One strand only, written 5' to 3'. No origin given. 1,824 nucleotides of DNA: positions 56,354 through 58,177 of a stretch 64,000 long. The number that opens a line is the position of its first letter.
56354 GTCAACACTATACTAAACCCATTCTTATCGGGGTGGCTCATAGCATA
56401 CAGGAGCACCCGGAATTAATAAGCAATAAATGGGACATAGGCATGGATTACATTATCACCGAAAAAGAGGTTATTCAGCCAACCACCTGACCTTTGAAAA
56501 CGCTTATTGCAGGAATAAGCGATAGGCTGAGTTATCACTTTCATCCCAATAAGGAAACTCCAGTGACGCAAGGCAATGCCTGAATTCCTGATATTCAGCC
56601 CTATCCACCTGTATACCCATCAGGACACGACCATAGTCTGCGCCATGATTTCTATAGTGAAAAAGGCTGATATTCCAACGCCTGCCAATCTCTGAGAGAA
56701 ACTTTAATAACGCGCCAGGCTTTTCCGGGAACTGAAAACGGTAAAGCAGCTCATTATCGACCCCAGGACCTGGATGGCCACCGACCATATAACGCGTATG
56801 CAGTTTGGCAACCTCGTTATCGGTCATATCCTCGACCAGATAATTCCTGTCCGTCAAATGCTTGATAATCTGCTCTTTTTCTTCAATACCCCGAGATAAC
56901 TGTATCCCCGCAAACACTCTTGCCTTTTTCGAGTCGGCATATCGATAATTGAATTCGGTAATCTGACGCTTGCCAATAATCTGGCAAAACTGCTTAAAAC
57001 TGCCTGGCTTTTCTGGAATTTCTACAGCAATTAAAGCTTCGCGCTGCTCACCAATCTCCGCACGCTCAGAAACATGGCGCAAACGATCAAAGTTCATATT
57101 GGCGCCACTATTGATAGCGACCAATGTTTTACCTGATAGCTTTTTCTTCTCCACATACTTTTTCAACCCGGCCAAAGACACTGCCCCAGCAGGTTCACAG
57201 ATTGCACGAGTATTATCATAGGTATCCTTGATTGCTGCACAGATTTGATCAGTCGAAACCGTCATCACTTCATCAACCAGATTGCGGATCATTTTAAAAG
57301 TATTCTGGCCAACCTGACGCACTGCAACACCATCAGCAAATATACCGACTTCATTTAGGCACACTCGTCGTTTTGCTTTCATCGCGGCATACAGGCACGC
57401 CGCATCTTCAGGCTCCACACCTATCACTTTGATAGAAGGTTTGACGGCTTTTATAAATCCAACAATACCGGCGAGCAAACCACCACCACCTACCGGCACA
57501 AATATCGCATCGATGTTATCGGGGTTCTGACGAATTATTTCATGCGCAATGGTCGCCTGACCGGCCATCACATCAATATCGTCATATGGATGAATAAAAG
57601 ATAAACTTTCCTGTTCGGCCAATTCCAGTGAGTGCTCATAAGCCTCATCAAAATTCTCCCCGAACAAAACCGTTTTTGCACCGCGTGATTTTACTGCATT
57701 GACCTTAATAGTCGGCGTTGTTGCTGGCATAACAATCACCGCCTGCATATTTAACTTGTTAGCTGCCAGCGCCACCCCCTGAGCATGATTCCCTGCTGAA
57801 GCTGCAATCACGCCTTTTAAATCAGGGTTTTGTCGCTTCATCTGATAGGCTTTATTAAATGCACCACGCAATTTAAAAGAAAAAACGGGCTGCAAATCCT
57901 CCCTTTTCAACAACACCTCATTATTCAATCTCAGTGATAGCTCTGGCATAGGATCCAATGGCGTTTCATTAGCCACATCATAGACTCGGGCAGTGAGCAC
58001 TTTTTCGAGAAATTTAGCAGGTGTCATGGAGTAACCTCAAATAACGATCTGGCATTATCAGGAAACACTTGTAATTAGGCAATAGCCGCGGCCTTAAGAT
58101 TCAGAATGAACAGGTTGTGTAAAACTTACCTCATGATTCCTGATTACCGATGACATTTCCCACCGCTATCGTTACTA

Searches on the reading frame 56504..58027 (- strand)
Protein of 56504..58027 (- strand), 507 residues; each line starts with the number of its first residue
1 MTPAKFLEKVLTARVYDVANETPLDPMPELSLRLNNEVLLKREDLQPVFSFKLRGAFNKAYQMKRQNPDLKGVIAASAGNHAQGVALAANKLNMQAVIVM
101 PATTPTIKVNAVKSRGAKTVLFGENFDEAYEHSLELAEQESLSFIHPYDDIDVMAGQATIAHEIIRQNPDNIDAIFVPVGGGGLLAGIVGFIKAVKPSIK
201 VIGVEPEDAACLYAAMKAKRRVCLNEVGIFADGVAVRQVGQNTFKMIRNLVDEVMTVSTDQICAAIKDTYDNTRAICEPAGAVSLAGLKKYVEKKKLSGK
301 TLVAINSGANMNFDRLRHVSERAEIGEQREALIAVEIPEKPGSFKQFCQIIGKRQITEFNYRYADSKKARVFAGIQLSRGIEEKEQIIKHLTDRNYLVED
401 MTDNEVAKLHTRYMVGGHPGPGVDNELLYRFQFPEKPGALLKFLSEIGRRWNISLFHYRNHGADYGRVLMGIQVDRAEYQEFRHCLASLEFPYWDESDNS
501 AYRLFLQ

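Call 35: find_encoding_contigs(protein=window:56504-58027:-, flank=10000, max_places=1)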
Protein window:56504-58027:- (507 aa): 11 contigs read that carry it; 1 place shown.
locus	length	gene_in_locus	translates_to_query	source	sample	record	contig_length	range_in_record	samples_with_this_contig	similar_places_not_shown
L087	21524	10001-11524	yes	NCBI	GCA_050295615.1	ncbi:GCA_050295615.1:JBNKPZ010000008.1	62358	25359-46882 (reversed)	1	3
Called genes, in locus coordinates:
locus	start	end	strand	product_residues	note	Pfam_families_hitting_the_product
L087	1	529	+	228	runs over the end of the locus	PF00834:Ribul_P_3_epim, PF01729:QRPTase_C (faint)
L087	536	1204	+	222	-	PF00702:Hydrolase, PF12710:HAD (weak), PF13419:HAD_2, PF13242:Hydrolase_like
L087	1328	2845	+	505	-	PF04715:, PF00425:Chorismate_bind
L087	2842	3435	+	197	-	PF00117:GATase, PF07722:Peptidase_C26 (weak)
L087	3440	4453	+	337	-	PF02885:Glycos_trans_3N, PF00591:Glycos_transf_3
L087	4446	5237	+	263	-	PF00218:IGPS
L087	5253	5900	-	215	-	PF00027:cNMP_binding, PF13545:HTH_Crp_2, PF00325:Crp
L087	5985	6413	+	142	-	PF02566:OsmC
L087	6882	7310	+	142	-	PF00572:Ribosomal_L13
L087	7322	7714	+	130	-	PF00380:Ribosomal_S9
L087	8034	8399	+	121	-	-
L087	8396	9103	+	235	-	PF00581:Rhodanese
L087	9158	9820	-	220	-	PF06026:Rib_5-P_isom_A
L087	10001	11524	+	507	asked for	PF00291:PALP, PF00585:Thr_dehydrat_C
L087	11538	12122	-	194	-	PF01812:5-FTHF_cyc-lig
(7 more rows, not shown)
